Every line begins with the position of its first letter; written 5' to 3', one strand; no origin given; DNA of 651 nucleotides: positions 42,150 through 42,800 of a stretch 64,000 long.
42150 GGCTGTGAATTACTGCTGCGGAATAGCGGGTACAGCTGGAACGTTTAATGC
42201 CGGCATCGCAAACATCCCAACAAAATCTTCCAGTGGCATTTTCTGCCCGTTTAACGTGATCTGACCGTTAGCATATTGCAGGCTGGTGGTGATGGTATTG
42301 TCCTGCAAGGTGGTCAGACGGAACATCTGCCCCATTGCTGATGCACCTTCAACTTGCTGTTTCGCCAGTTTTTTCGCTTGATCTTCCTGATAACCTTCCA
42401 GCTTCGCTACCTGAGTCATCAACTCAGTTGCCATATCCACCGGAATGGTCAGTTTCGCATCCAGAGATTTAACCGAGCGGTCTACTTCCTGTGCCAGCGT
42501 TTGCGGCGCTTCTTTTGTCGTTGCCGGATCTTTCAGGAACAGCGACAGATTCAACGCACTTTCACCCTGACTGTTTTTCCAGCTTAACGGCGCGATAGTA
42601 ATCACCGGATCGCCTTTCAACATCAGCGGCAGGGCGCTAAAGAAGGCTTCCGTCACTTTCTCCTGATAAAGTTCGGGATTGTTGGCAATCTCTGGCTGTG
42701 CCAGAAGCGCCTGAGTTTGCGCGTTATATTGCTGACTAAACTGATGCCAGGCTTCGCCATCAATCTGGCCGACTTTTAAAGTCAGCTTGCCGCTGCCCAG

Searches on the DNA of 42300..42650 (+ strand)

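Call 61: search_dna_similar(query=window:42300-42650:+, collection=ecoli_genomes, mode=near, max_rows=2)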
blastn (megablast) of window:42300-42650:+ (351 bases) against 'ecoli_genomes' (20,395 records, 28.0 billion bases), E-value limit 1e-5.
Records with a match: 5423; places in all: 5425; records where one place covers at least 80% of the query: 5421.
Genomes with a match: 5423 of 5426; with a place that covers at least 80% of the query: 5421. Places per genome that has any: lowest 1, median 1, highest 2. On chromosomes: 5424 places; on plasmids: 1.
Best place of each record, by identity: >=99% 17; 95-99% 5403; 90-95% 3.
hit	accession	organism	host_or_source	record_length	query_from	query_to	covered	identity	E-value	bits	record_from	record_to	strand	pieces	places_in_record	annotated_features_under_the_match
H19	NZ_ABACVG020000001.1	Escherichia coli strain 2020CK-00188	Homo sapiens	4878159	1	351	100%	100.0%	0e+0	649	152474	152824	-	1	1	ydgA: YdgA family protein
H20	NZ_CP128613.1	Escherichia coli strain WL297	Homo sapiens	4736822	1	351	100%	100.0%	0e+0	649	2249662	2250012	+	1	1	ydgA: YdgA family protein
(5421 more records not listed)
